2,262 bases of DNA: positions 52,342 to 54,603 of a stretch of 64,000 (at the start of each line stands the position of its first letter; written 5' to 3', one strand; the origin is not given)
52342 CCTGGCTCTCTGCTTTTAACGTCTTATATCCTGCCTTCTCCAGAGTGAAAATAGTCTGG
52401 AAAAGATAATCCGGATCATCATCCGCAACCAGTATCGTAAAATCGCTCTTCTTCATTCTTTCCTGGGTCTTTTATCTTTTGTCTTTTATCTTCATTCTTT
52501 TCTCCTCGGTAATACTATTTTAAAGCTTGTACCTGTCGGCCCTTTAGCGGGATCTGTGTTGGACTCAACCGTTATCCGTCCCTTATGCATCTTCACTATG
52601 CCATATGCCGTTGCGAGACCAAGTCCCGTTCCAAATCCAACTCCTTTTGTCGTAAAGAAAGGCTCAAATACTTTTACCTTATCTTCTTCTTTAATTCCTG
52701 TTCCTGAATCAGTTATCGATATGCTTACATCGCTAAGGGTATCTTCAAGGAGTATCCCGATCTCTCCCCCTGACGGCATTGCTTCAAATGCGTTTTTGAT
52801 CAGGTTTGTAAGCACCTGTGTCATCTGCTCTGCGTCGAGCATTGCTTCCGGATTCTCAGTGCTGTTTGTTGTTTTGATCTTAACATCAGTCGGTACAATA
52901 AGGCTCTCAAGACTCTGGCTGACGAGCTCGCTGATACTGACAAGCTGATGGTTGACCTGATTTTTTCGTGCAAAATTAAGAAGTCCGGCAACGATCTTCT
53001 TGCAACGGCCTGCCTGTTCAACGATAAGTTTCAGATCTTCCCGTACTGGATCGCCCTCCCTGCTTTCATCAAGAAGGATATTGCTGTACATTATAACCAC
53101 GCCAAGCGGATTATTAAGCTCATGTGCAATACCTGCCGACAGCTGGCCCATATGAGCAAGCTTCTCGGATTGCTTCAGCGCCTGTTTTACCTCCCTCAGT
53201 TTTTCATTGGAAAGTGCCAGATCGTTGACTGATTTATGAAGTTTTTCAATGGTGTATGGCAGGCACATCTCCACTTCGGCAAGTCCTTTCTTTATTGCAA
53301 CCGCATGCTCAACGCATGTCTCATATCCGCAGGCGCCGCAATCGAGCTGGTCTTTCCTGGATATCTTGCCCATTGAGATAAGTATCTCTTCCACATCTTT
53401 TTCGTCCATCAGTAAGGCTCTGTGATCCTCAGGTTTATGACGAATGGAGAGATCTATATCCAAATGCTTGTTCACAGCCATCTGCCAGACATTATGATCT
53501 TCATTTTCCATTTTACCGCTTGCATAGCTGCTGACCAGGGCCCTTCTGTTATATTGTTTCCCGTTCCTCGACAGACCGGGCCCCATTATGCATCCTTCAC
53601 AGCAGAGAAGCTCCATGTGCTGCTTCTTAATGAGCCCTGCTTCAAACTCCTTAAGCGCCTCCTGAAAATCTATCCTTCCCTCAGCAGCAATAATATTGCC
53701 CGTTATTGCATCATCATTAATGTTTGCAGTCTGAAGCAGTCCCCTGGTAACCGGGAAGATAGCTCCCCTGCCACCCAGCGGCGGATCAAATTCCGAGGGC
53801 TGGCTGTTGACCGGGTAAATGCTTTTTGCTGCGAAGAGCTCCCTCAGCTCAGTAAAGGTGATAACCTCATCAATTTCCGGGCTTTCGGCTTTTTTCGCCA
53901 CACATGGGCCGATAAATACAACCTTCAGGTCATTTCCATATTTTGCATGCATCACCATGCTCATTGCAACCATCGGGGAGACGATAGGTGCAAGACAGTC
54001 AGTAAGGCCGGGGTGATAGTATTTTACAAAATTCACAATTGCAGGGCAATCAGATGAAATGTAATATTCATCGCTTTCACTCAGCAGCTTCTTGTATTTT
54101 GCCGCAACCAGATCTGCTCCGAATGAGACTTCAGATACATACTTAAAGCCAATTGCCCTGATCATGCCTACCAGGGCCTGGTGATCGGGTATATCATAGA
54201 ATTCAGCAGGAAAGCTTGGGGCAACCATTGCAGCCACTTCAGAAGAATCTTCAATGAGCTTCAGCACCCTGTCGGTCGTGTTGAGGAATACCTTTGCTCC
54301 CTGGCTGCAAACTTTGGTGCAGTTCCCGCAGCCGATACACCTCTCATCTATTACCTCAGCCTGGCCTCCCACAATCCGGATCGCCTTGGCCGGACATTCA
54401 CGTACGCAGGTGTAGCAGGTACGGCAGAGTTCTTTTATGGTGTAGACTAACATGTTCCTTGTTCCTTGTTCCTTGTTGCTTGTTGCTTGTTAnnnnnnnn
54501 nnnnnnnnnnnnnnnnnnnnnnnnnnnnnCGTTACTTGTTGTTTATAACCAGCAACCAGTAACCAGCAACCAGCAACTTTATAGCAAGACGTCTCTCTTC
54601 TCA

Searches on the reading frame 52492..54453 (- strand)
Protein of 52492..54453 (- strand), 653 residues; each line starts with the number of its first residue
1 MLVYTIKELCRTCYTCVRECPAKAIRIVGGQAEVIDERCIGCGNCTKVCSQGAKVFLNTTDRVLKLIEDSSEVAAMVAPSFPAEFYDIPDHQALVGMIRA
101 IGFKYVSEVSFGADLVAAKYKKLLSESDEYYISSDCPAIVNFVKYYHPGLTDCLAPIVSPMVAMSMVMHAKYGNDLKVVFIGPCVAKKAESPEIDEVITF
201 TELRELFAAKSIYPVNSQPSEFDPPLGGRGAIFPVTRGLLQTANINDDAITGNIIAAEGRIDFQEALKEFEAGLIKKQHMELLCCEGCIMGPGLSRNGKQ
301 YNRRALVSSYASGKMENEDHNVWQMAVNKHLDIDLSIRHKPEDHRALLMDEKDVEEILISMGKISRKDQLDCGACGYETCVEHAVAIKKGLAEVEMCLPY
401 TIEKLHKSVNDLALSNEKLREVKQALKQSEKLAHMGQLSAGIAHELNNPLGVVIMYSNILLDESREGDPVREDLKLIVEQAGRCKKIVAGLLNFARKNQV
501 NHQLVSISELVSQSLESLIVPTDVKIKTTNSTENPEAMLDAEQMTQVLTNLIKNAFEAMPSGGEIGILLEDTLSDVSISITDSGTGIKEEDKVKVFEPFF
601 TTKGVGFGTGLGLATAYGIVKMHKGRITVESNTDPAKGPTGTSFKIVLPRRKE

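Call 3: search_protein_families(library=pfam, proteins=[window:52492-54453:-])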
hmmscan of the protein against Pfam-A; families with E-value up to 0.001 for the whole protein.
window:52492-54453:- (653 aa): 11 families
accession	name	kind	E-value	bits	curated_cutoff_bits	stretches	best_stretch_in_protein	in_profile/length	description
PF02906.19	Fe_hyd_lg_C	-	3.5e-42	145.2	22.1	1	72-292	2-245/245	Iron only hydrogenase large subunit, C-terminal domain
PF02518.31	HATPase_c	-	1.2e-22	80.8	26.4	1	540-651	2-110/111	Histidine kinase-, DNA gyrase B-, and HSP90-like ATPase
PF00512.31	HisKA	-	1.9e-13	50.7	26.9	1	435-498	2-64/66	His Kinase A (phospho-acceptor) domain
PF13237.11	Fer4_10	-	2.3e-08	34.2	25.5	1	4-49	3-52/53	4Fe-4S dicluster domain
PF04060.18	FeS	-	1.1e-07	31.9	23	1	369-399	3-33/33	Putative Fe-S cluster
PF00037.32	Fer4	-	3.9e-07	30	21.1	1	33-53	2-22/24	4Fe-4S binding domain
PF13187.11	Fer4_9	-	7.4e-07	29.5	27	1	10-53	2-51/52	4Fe-4S dicluster domain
PF12838.12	Fer4_7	-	3.9e-06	27.7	27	1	10-53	2-52/52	4Fe-4S dicluster domain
PF12837.12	Fer4_6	-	2e-05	24.7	25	0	33-50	3-20/24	4Fe-4S binding domain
PF25160.1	LdpA_Fe-S-bd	-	4.2e-05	23.7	27.6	1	16-51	9-40/49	LdpA Fe-S cluster-binding domain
PF12797.12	Fer4_2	-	0.00013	22.1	24.5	0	36-50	7-21/22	4Fe-4S binding domain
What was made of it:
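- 52492..54453 (-): HydS-HK: 2x[4Fe-4S] / H-domain / Cx2Cx4Cx16C / coiled coil / HisKA / HATPase. Pfam (call 3).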

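Call 6: search_protein_families(library=ncbifam, proteins=[window:52492-54453:-])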
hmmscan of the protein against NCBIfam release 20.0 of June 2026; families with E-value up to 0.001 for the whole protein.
window:52492-54453:- (653 aa): 117 families (the best 25 are shown)
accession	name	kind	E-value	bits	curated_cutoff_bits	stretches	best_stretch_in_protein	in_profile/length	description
NF008468.0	PRK11360.1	equivalog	4.7e-56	190.4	646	1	420-652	381-610/616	two-component system sensor histidine kinase AtoS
NF010411.0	PRK13837.1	equivalog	2.2e-47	161.6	647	1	417-652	432-677/828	two-component system VirA-like sensor kinase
NF007688.0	PRK10364.1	equivalog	9.1e-47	159.8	479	1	419-650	224-451/460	two-component system sensor histidine kinase ZraS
NF046020.1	HisKinCckABruc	equivalog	9.5e-47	159.4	1000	1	420-651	465-708/868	cell cycle histidine kinase CckA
TIGR04105.1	FeFe_hydrog_B1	subfamily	1.5e-46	159.1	450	2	62-295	213-459/462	monomeric [FeFe] hydrogenase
NF046026.1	HisKinCckACaul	equivalog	8.1e-42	143.2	1000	1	420-651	287-533/678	cell cycle histidine kinase CckA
NF038348.1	T2SS_HK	subfamily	5.3e-36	124.2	450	2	470-651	393-574/574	histidine kinase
NF010076.0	PRK13557.1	subfamily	1.8e-33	115.8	631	1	419-649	147-393/540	histidine kinase famiy protein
NF052574.1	HisKinEspCMyxo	equivalog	4.3e-32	111.2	1200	1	420-650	402-637/785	serine histidine kinase EspC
NF047497.1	HK_LIC_12097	equivalog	2.4e-31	108.8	500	1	419-634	134-356/367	LIC_12097 family sensor histidine kinase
NF046044.1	PnpS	equivalog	4.1e-29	101.8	400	1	440-649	175-390/390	two-component system histidine kinase PnpS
NF047466.1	hybrid_RR_LvrB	exception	6.3e-29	101.3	500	1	420-633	137-364/377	hybrid histidine kinase/response regulator LvrB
NF033092.0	HK_WalK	equivalog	6.9e-29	100.9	725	1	439-649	376-593/594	cell wall metabolism sensor histidine kinase WalK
NF040750.1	tetrathio_HK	equivalog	6.9e-29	100.7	750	1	410-636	313-545/555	tetrathionate respiration histidine kinase TtrS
NF041777.1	sens_FixL_Rhizob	equivalog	7.7e-28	97.4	850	1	416-649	243-480/485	sensor protein FixL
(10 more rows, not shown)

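Call 26: find_homologous_proteins(query=window:52492-54453:-, max_evalue=1e-20)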
Query window:52492-54453:- (653 aa): 7912 proteins with E <= 1e-20 among 8000 candidates; the best 120 are listed.
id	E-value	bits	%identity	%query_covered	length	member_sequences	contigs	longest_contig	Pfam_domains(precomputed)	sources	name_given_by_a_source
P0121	0.0e+0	1472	100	100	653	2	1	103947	PF02906.20,PF04060.19,PF00037.33,PF02518.32,PF00512.32,PF12838.13,PF13237.12,PF13187.12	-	-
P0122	0.0e+0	1415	96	100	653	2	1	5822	PF02906.20,PF04060.19,PF12837.13,PF00037.33,PF02518.32,PF00512.32,PF12838.13,PF13237.12,PF13187.12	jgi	-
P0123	0.0e+0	1285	86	100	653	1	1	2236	PF02906.20,PF04060.19,PF00037.33,PF02518.32,PF00512.32,PF13237.12,PF13187.12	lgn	-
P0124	0.0e+0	1264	85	100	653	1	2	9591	PF02906.20,PF04060.19,PF00037.33,PF02518.32,PF00512.32,PF12838.13,PF13237.12,PF13187.12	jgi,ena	-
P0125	0.0e+0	1261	84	100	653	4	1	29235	PF02906.20,PF04060.19,PF00037.33,PF02518.32,PF00512.32,PF12838.13,PF13237.12,PF13187.12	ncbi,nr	ncbi:MAG: ATP-binding protein [Bacteroidia bacterium]|nr:ATP-binding protein [Bacteroidia bacterium]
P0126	0.0e+0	1238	82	100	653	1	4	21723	PF02906.20,PF04060.19,PF00037.33,PF02518.32,PF00512.32,PF12838.13,PF13237.12,PF13187.12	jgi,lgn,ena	-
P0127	0.0e+0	1207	80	100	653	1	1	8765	PF02906.20,PF04060.19,PF00037.33,PF02518.32,PF00512.32,PF13237.12,PF13187.12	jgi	jgi:iron only hydrogenase large subunit-like protein/nitrogen-specific signal transduction histidine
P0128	0.0e+0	1205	81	100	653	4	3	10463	PF02906.20,PF04060.19,PF00037.33,PF02518.32,PF00512.32,PF12838.13,PF13237.12,PF13187.12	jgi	jgi:iron only hydrogenase large subunit-like protein/nitrogen-specific signal transduction histidine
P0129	0.0e+0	1204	81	100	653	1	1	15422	PF02906.20,PF04060.19,PF00037.33,PF02518.32,PF00512.32,PF12838.13,PF13589.13,PF13237.12,PF13187.12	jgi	jgi:nitrogen-specific signal transduction histidine kinase/iron only hydrogenase large subunit-like 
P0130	0.0e+0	1202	81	100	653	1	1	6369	PF02906.20,PF04060.19,PF00037.33,PF02518.32,PF00512.32,PF12838.13,PF13237.12,PF13187.12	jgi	jgi:iron only hydrogenase large subunit-like protein/nitrogen-specific signal transduction histidine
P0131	0.0e+0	1201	81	100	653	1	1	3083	PF02906.20,PF04060.19,PF00037.33,PF02518.32,PF00512.32,PF12838.13,PF13237.12,PF13187.12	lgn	-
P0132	0.0e+0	1200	80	100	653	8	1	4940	PF02906.20,PF04060.19,PF00037.33,PF02518.32,PF00512.32,PF13237.12,PF13187.12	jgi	-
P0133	0.0e+0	1200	80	100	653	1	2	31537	PF02906.20,PF04060.19,PF00037.33,PF02518.32,PF00512.32,PF13237.12,PF13187.12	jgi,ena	-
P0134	0.0e+0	1200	80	100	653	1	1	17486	PF02906.20,PF04060.19,PF00037.33,PF02518.32,PF00512.32,PF13237.12,PF13187.12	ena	-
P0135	0.0e+0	1198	80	100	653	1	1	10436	PF02906.20,PF04060.19,PF00037.33,PF02518.32,PF00512.32,PF13237.12,PF13187.12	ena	-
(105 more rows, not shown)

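Call 27: find_related_loci(query=window:52492-54453:-, collection=genome_contigs, flank=10000)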
Query window:52492-54453:- (653 aa) in genome_contigs; peptide patterns used: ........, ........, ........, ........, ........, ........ (x = any residue, [..] = any of these).
426 stretches matched a pattern; 347 encode a relative of the query (tblastn E <= 1e-3); the best 80 are kept; 80 distinct loci.
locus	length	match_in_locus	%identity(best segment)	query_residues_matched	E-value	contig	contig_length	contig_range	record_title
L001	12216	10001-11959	96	1-653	0e+0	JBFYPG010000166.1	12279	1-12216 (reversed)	MAG: Bacteroidales bacterium isolate PPR_0149 PPR_0149.fa_k121_99760, whole genome shotgun sequence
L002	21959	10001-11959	84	1-653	0e+0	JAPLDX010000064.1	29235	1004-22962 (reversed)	MAG: Bacteroidia bacterium isolate LacPavin_0920_SED3_MAG_41_20 LacPavin_0920_SED3_scaffold_2639618, whole genome shotgu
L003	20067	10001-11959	84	1-653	0e+0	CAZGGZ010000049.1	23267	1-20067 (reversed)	MAG TPA_asm: uncultured Rikenellaceae bacterium isolate binchicken_co364_139 genome assembly, contig: NODE_1909_length_2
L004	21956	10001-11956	80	1-653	0e+0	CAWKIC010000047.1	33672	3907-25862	MAG: uncultured Bacteroidales bacterium isolate MFD02809.bin.2.7 genome assembly, contig: contig_281608, whole genome sh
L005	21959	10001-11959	81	1-653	0e+0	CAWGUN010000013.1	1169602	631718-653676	MAG: uncultured Bacteroidales bacterium isolate MFD02809.bin.1.359 genome assembly, contig: contig_99451, whole genome s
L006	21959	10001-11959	79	1-653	0e+0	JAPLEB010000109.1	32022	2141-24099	MAG: Bacteroidia bacterium isolate LacPavin_0920_SED5_MAG_39_21 LacPavin_0920_SED5_scaffold_1907563, whole genome shotgu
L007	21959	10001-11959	79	1-653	0e+0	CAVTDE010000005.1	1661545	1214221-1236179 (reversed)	MAG: uncultured Bacteroidales bacterium isolate MFD00905.bin.1.196 genome assembly, contig: contig_3095, whole genome sh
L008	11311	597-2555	79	1-653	0e+0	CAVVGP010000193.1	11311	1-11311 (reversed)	MAG: uncultured Bacteroidales bacterium isolate MFD01188.bin.3.138 genome assembly, contig: contig_52724, whole genome s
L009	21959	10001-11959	78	1-653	0e+0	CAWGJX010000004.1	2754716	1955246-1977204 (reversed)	MAG: uncultured Bacteroidales bacterium isolate MFD05705.bin.1.174 genome assembly, contig: contig_7445, whole genome sh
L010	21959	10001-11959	78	1-653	0e+0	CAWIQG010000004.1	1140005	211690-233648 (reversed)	MAG: uncultured Bacteroidales bacterium isolate MFD01476.bin.1.83 genome assembly, contig: contig_54151, whole genome sh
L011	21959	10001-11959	79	1-653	0e+0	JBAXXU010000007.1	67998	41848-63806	MAG: Bacteroidota bacterium isolate ELA747 MAG747_7, whole genome shotgun sequence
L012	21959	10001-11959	78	1-653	0e+0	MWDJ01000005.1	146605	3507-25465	MAG: Bacteroidetes bacterium ADurb.Bin145 BWX96_contig000005, whole genome shotgun sequence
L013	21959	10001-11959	78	1-653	0e+0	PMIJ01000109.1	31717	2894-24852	MAG: Bacteroidales bacterium isolate fen_957 73.20120600_E3D.48_contig_9160, whole genome shotgun sequence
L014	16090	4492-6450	78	1-653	0e+0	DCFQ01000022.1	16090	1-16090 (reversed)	MAG TPA_asm: Bacteroidales bacterium UBA1800 UBA1800_contig_58556, whole genome shotgun sequence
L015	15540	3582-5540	78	1-653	0e+0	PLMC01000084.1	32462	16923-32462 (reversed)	MAG: Bacteroidales bacterium isolate fen_982 73.20120800_E3S.3_contig_10631, whole genome shotgun sequence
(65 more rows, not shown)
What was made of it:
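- All 80 loci come from one order-level clade (call 27), so the conservation partly reflects shared ancestry.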

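Call 85: search_protein_families(library=pfam, max_evalue=0.0001, proteins=[L004:491-1030:+, L004:1038-2195:+, L004:2192-2584:+, L004:2792-3358:+, L004:4612-4923:+, L004:436-912:-])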
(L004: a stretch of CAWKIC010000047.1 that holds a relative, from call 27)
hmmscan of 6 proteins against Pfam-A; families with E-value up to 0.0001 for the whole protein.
L004:491-1030:+ (179 aa): 1 family
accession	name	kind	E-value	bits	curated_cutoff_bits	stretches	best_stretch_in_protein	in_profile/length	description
PF00873.25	ACR_tran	-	2.4e-34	118.7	28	1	2-172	15-182/1021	AcrB/AcrD/AcrF family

L004:1038-2195:+ (385 aa): 1 family
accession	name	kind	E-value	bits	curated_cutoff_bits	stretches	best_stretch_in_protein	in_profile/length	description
PF00873.25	ACR_tran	-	5.3e-72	243.4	28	1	1-379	193-576/1021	AcrB/AcrD/AcrF family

L004:2192-2584:+ (130 aa): 0 families

L004:2792-3358:+ (188 aa): 1 family
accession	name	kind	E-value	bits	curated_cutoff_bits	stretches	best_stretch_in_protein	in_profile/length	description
PF00873.25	ACR_tran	-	1.2e-21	76.6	28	1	50-157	843-951/1021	AcrB/AcrD/AcrF family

L004:4612-4923:+ (103 aa): 0 families

L004:436-912:- (158 aa): 0 families

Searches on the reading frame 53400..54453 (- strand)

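Call 77: search_solved_structures(query=window:53400-54453:-, show_alignments=2, max_evalue=1e-10)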
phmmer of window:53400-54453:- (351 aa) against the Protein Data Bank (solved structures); distinct sequences matched with E-value up to 1e-10: 4.
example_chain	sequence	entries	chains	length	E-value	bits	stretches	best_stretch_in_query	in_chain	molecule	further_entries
7p5h_A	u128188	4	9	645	6.6e-18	68.3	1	33-228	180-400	Fe-hydrogenase, subunit alpha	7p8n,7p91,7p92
8a6t_A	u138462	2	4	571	6.1e-15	58.5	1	33-255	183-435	Electron bifurcating hydrogenase subunit HydA1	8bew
7qv7_D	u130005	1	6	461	1.2e-14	57.6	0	62-243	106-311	Hydrogen dependent carbon dioxide reductase subunit HydA2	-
6glz_A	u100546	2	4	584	3.7e-11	46.1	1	27-243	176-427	Iron hydrogenase 1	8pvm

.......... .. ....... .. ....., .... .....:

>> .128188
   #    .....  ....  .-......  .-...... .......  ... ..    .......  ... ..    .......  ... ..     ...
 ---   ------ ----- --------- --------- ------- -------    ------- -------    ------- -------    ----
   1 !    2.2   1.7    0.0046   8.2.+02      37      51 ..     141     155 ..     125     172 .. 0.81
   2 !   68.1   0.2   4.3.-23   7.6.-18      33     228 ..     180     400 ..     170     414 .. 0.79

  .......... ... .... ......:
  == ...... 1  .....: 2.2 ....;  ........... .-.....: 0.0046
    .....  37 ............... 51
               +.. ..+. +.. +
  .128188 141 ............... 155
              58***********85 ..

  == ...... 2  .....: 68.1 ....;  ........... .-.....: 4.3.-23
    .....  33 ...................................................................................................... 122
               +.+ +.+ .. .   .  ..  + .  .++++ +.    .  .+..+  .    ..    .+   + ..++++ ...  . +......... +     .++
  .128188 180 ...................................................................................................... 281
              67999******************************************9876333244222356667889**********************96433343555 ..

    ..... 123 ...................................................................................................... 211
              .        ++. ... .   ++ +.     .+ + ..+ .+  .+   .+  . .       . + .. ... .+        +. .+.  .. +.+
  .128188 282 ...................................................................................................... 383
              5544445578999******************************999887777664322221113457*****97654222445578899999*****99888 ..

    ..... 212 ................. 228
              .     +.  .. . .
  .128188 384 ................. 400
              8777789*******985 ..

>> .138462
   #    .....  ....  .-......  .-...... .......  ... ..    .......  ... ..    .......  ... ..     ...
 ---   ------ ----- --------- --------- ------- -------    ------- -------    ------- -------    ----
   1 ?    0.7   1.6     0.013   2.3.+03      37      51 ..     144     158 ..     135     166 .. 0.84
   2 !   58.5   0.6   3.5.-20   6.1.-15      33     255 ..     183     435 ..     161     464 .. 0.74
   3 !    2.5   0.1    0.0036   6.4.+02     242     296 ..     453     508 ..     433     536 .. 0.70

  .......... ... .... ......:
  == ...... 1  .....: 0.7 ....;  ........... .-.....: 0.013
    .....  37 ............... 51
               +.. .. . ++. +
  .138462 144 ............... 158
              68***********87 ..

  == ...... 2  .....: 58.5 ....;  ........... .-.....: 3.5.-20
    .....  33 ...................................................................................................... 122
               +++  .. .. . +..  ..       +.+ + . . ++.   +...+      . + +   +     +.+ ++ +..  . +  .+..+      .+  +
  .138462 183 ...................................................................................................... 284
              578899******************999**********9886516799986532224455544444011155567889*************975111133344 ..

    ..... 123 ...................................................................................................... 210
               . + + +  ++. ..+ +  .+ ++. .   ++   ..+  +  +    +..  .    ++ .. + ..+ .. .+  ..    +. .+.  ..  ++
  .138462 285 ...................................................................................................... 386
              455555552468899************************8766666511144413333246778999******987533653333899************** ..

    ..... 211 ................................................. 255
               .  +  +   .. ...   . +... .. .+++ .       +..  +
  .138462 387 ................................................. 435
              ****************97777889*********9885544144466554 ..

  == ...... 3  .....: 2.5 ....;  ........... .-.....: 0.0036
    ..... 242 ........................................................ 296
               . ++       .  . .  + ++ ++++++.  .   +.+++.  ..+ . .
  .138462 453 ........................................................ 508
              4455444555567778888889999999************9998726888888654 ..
